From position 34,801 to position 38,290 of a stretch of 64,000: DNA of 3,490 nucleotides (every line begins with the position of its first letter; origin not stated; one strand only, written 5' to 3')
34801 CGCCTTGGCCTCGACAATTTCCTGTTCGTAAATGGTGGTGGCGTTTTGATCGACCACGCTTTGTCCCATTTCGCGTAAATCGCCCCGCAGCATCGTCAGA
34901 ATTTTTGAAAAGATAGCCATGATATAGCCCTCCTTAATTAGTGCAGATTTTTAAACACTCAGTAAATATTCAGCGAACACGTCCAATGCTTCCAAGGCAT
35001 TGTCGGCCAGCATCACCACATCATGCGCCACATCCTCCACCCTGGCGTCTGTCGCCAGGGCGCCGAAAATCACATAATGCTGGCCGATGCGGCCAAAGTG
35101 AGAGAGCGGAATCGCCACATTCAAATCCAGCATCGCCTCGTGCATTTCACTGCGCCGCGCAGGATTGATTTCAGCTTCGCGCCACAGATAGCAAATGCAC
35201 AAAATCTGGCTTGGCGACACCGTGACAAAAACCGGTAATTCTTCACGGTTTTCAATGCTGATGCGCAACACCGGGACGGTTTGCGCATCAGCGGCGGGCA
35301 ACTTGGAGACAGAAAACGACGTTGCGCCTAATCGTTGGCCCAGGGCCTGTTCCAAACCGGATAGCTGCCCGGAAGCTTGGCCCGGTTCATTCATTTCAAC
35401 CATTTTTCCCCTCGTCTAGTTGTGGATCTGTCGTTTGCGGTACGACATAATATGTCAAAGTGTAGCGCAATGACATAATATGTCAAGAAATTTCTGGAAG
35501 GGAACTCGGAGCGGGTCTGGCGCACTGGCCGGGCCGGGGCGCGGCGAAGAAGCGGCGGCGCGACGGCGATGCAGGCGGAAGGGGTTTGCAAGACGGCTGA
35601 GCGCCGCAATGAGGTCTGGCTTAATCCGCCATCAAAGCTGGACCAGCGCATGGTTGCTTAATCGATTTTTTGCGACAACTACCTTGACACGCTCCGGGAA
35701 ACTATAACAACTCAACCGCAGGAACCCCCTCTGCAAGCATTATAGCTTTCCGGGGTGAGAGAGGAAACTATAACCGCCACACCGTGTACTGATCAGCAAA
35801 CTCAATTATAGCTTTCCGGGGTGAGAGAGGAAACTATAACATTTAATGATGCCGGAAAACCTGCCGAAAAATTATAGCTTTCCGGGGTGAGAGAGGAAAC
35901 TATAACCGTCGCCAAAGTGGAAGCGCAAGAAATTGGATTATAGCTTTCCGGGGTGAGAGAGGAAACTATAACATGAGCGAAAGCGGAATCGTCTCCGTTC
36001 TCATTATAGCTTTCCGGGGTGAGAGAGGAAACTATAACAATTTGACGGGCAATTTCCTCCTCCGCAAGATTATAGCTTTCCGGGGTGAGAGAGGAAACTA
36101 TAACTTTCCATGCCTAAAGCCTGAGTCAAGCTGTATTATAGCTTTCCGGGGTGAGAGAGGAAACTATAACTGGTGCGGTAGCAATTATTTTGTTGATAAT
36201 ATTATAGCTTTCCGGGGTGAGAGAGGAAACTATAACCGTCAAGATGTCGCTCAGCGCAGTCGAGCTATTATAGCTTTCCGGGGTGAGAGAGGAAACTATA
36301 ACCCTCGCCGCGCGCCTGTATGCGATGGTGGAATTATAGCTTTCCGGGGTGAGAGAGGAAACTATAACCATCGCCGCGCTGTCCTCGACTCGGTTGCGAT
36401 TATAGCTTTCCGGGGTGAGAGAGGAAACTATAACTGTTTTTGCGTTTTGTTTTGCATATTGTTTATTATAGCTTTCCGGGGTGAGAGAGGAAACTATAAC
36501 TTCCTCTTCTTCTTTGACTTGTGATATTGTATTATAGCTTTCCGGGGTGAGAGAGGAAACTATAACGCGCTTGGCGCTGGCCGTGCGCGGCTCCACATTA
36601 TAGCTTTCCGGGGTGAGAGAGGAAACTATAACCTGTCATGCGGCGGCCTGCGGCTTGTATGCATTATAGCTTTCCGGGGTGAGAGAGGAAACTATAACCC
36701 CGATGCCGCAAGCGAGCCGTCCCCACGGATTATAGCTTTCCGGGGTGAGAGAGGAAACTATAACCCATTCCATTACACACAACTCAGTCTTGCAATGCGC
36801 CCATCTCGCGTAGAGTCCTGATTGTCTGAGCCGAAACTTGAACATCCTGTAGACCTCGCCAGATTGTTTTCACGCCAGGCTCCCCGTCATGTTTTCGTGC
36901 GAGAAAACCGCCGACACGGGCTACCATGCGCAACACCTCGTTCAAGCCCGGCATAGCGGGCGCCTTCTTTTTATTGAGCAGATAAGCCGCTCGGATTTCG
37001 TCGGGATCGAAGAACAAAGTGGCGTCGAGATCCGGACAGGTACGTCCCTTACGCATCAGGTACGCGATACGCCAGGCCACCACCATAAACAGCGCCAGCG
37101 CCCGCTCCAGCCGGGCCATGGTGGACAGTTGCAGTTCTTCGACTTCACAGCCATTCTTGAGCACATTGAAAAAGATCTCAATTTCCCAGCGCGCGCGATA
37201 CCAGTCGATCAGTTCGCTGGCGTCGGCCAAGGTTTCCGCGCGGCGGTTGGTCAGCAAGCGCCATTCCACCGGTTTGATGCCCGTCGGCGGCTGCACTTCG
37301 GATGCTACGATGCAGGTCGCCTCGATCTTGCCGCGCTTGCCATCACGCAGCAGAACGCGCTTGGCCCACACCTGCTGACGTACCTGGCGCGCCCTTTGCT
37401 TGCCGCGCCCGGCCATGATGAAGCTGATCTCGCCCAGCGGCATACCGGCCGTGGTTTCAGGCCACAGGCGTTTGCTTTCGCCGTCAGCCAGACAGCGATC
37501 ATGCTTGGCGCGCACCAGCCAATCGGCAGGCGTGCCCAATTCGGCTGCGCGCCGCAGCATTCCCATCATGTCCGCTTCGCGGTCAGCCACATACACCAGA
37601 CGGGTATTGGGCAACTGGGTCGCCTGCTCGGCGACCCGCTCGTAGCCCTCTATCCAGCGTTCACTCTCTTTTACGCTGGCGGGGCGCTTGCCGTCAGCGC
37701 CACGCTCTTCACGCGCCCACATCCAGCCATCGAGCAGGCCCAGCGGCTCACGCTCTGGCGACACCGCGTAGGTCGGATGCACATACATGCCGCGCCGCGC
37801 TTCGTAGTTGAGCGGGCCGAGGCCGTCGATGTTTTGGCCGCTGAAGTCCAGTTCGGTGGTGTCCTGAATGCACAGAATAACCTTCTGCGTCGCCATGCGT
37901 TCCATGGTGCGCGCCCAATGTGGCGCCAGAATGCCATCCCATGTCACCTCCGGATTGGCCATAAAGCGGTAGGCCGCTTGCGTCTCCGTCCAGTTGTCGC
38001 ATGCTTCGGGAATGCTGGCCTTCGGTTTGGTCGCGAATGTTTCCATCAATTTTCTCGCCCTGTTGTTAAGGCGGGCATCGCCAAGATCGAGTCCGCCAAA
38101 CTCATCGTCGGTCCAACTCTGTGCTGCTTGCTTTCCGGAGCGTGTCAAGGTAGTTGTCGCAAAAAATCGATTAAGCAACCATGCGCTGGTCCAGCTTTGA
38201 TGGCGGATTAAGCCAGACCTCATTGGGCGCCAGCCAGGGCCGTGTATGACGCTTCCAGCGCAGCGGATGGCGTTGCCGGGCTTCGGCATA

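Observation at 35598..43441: A single type II-C CRISPR array was split by an IS3-family insertion inside a repeat, and its distal half was then inverted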

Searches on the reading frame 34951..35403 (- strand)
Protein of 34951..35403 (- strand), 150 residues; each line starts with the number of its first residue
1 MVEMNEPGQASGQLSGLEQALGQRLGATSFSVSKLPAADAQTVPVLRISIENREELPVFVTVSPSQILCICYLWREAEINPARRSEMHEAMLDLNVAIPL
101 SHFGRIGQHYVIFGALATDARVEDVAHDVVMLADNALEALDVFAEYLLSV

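Call 9: search_protein_families(library=pfam, proteins=[window:34951-35403:-])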
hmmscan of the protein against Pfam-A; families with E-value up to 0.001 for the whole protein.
window:34951-35403:- (150 aa): 1 family
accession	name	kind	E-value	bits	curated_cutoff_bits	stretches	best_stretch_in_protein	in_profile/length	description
PF09938.14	DUF2170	-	4.9e-28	98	27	1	41-147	29-137/137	Uncharacterized protein conserved in bacteria (DUF2170)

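Call 49: find_homologous_proteins(query=window:34951-35403:-, max_evalue=1e-20)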
Query window:34951-35403:- (150 aa): 76 proteins with E <= 1e-20 among 182 candidates.
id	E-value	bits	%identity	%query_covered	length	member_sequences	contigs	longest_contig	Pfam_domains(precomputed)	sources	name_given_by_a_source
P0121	7.7e-91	319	100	100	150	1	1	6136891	PF09938.15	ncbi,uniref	ncbi:DUF2170 family protein [Massilia sp. W12]|uniref:DUF2170 family protein n=1 Tax=Massilia sp. W1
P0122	2.5e-81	288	89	99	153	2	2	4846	PF09938.15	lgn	-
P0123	6.7e-63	229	77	97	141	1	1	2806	PF09938.15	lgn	-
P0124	8.1e-52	193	67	92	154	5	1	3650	PF09938.15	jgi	jgi:uncharacterized protein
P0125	2.8e-51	191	65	90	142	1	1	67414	PF09938.15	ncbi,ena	-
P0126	4.6e-51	190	62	93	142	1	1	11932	PF09938.15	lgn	-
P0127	4.8e-51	190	65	90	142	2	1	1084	PF09938.15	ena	-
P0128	1.1e-50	189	66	90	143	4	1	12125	PF09938.15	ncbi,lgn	-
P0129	1.9e-48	182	66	92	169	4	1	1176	PF09938.15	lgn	-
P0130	3.4e-48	181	62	92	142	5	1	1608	PF09938.15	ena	-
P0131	5.2e-47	177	62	92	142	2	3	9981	PF09938.15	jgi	jgi:uncharacterized protein YjfI (DUF2170 family)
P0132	7.5e-47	177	61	92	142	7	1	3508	PF09938.15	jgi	jgi:uncharacterized protein YjfI (DUF2170 family)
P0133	1.8e-43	166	60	90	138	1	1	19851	PF09938.15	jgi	jgi:uncharacterized protein YjfI (DUF2170 family)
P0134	2.3e-41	159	58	90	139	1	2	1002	PF09938.15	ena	-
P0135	2.5e-39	152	53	90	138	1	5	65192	PF09938.15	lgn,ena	-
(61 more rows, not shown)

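Call 50: find_encoding_contigs(protein=P0122, flank=5000, max_places=4)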
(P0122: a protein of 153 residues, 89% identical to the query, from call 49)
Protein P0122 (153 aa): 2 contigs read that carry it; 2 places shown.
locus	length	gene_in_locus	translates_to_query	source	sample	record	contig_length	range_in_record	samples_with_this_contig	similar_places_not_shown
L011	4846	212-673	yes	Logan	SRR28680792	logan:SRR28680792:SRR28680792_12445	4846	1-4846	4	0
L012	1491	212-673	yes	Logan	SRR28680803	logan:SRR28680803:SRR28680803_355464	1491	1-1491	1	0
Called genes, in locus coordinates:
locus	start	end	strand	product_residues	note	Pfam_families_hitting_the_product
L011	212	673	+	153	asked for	PF09938:DUF2170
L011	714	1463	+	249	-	PF04012:PspA_IM30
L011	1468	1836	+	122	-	-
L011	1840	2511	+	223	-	-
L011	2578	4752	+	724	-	PF01145:Band_7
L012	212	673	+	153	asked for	PF09938:DUF2170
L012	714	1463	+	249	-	PF04012:PspA_IM30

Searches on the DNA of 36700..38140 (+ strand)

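Call 19: search_dna_similar(query=window:36700-38140:+, collection=plasmids, mode=distant, max_rows=15)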
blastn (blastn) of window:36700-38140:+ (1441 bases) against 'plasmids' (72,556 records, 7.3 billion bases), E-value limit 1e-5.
Records with a match: 72; places in all: 152; records where one place covers at least 80% of the query: 27.
Best place of each record, by identity: 80-90% 2; 60-80% 70.
By first word of the organism name: Ralstonia 21; Burkholderia 16; Cupriavidus 9; Citrobacter 8; Paraburkholderia 7; Caballeronia 4; Polaromonas 4; Janthinobacterium 2; Methylomarinovum 1.
By predicted mobility (MOB-suite, as given by PLSDB): mobilizable 25; conjugative 24; non-mobilizable 23.
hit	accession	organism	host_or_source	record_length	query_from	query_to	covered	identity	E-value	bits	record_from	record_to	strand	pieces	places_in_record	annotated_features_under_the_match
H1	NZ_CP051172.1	Ralstonia pseudosolanacearum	Whole organism,potato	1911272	99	1392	90%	70.3%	2e-156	561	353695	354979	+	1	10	none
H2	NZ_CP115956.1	Ralstonia pseudosolanacearum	Solanum tuberosum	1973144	99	1392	90%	70.2%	3e-155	556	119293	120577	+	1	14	none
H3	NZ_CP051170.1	Ralstonia pseudosolanacearum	Whole organism,potato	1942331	99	1392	90%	70.2%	3e-155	556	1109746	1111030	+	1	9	none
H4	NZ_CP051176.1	Ralstonia solanacearum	Whole organism,tomato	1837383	137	1416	89%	69.8%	3e-148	534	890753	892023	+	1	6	none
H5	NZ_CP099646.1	Paraburkholderia fungorum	Arabidopsis thaliana,pure culture,leaf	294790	137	1392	87%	69.7%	1e-140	508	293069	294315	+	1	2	IS4 family transposase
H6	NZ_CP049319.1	Caballeronia sp. SBC2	whole organism,soil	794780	137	1392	87%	69.3%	3e-129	470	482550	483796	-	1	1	IS4 family transposase | hypothetical protein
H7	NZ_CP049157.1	Caballeronia sp. SBC1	whole organism,soil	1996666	137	1392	87%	69.3%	3e-129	470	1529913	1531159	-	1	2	none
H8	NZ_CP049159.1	Caballeronia sp. SBC1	whole organism,soil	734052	137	1392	87%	69.3%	3e-129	470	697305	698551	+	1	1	IS4 family transposase | hypothetical protein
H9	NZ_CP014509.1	Burkholderia sp. PAMC 28687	Usnea,single cell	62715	140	1393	87%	68.3%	3e-117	431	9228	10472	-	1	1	IS4 family transposase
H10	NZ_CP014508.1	Burkholderia sp. PAMC 28687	Usnea,single cell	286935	65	1326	88%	66.8%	2e-86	328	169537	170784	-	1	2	IS4 family transposase | helix-turn-helix domain-containing protein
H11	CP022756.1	Ralstonia solanacearum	Solanum tuberosum,single cell,Potato ...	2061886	152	1329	82%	68.0%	4e-108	400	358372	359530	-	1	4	IS4 family transposase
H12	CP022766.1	Ralstonia solanacearum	Solanum tuberosum,single cell,Potato ...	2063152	152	1329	82%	68.0%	4e-108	400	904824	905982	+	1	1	IS4 family transposase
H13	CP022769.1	Ralstonia solanacearum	Solanum tuberosum,single cell,Potato ...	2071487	152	1329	82%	68.0%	4e-108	400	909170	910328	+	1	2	IS4 family transposase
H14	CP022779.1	Ralstonia solanacearum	Solanum tuberosum,single cell,Potato ...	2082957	152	1329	82%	68.0%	4e-108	400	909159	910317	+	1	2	IS4 family transposase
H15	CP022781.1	Ralstonia solanacearum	Solanum tuberosum,single cell,Potato ...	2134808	152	1329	82%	68.0%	4e-108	400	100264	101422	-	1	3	IS4 family transposase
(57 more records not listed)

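Call 21: get_annotated_region(hit=H10, flank=400)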
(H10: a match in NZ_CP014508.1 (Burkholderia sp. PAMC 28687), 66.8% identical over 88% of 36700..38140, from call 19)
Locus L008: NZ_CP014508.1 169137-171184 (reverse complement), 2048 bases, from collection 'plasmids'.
description: Burkholderia sp. PAMC 28687 plasmid 1, complete sequence
organism: Burkholderia sp. PAMC 28687 (NCBI taxid 1795874)
taxonomy: Bacteria; Pseudomonadota; Betaproteobacteria; Burkholderiales; Burkholderiaceae; Burkholderia; Burkholderia sp. PAMC 28687
host: -; source: Usnea,single cell; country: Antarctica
typing (MOB-suite, as given by PLSDB): non-mobilizable
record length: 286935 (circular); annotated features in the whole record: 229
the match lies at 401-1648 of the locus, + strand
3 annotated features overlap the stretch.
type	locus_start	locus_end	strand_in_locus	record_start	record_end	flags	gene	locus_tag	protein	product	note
CDS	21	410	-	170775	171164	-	-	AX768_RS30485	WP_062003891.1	helix-turn-helix domain-containing protein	-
CDS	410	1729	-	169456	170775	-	-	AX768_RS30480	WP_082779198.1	IS4 family transposase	-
CDS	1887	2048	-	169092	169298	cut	-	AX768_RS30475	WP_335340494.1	type II toxin-antitoxin system HigB family toxin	-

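Call 22: get_annotated_region(hit=H1, flank=400)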
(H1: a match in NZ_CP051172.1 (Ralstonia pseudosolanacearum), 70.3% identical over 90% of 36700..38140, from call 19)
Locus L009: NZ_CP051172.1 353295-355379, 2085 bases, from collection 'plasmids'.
description: Ralstonia pseudosolanacearum strain RUN2279 plasmid pUW773mp
organism: Ralstonia pseudosolanacearum (NCBI taxid 1310165)
taxonomy: Bacteria; Pseudomonadota; Betaproteobacteria; Burkholderiales; Burkholderiaceae; Ralstonia; Ralstonia pseudosolanacearum
host: -; source: Whole organism,potato; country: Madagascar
typing (MOB-suite, as given by PLSDB): mobilizable; relaxase MOBP
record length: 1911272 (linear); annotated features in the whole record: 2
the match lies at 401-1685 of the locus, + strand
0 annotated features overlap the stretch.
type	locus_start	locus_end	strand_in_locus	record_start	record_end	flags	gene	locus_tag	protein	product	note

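Call 23: get_annotated_region(hit=H5, flank=400)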
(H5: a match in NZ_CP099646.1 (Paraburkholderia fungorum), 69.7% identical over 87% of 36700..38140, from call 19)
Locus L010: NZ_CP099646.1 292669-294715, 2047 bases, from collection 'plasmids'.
description: Paraburkholderia fungorum strain OTU2SAUBB1 plasmid unnamed2, complete sequence
organism: Paraburkholderia fungorum (NCBI taxid 134537)
taxonomy: Bacteria; Pseudomonadota; Betaproteobacteria; Burkholderiales; Burkholderiaceae; Paraburkholderia; Paraburkholderia fungorum
host: -; source: Arabidopsis thaliana,pure culture,leaf; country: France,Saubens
typing (MOB-suite, as given by PLSDB): conjugative; relaxase MOBP,MOBP,MOBP; mating-pair formation MPF_T
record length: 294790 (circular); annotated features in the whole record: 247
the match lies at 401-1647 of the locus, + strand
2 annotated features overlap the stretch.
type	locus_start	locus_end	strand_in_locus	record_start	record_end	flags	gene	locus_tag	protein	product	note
CDS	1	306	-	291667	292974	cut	-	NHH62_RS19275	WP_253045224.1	MFS transporter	GO:0055085 - transmembrane transport [Evidence IEA]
CDS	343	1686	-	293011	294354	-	-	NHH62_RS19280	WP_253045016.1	IS4 family transposase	-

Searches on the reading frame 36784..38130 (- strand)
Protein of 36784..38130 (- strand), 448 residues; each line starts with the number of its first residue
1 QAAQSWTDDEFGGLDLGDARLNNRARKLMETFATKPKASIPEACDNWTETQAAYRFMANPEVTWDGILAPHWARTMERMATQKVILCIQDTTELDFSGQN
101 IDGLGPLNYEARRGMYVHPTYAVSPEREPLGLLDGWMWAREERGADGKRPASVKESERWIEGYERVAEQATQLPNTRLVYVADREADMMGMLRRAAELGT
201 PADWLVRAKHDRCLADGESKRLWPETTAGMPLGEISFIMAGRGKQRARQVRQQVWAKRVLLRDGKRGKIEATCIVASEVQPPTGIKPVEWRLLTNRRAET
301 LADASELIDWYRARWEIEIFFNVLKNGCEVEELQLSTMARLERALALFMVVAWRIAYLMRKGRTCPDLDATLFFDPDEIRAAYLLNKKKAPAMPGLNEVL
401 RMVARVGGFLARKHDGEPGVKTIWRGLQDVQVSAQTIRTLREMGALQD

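Call 9: search_protein_families(library=pfam, proteins=[window:36784-38130:-])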
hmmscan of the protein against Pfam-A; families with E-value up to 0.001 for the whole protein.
window:36784-38130:- (448 aa): 3 families
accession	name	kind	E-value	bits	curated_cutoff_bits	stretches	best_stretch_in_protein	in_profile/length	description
PF02281.22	Dimer_Tnp_Tn5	-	3.3e-34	117.6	26.7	1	350-441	1-93/99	Transposase Tn5 dimerisation domain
PF14706.11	Tnp_DNA_bind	-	3.8e-24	84.6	24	1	5-62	1-58/58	Transposase DNA-binding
PF01609.27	DDE_Tnp_1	-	1.7e-07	31.6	23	1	173-347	75-193/200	Transposase DDE domain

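Call 20: search_protein_families(library=ncbifam, proteins=[window:36784-38130:-])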
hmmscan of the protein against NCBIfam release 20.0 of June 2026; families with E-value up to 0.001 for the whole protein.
window:36784-38130:- (448 aa): 8 families
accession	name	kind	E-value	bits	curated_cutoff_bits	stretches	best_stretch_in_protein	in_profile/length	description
NF033590.1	transpos_IS4_3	equivalog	1.4e-115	386.5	160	1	52-435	1-403/405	IS4 family transposase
NF049926.2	IS4_FS_Nterm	equivalog_domain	3e-18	65.2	27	1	5-61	2-58/58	IS4/Tn5 family transposase DNA-binding protein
NF049999.1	transpos_IS701_3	equivalog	1.4e-10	40.7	170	1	230-352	244-354/412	IS701 family transposase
NF033592.1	transpos_IS4_1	equivalog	1.3e-09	37.7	115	1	202-342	200-315/332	IS4 family transposase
NF033591.1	transpos_IS4_2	equivalog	3e-08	33.2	152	1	173-353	114-275/340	IS4 family transposase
NF033559.2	transpos_IS1634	equivalog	1.1e-07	31.2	100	1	292-361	363-428/483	IS1634 family transposase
NF049925.1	transpos_IS4_4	equivalog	5.5e-05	22.1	250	0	300-328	311-339/449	IS4 family transposase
NF041680.1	transp_NF041680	equivalog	6.3e-05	22.2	440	1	172-355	169-365/439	NF041680 family putative transposase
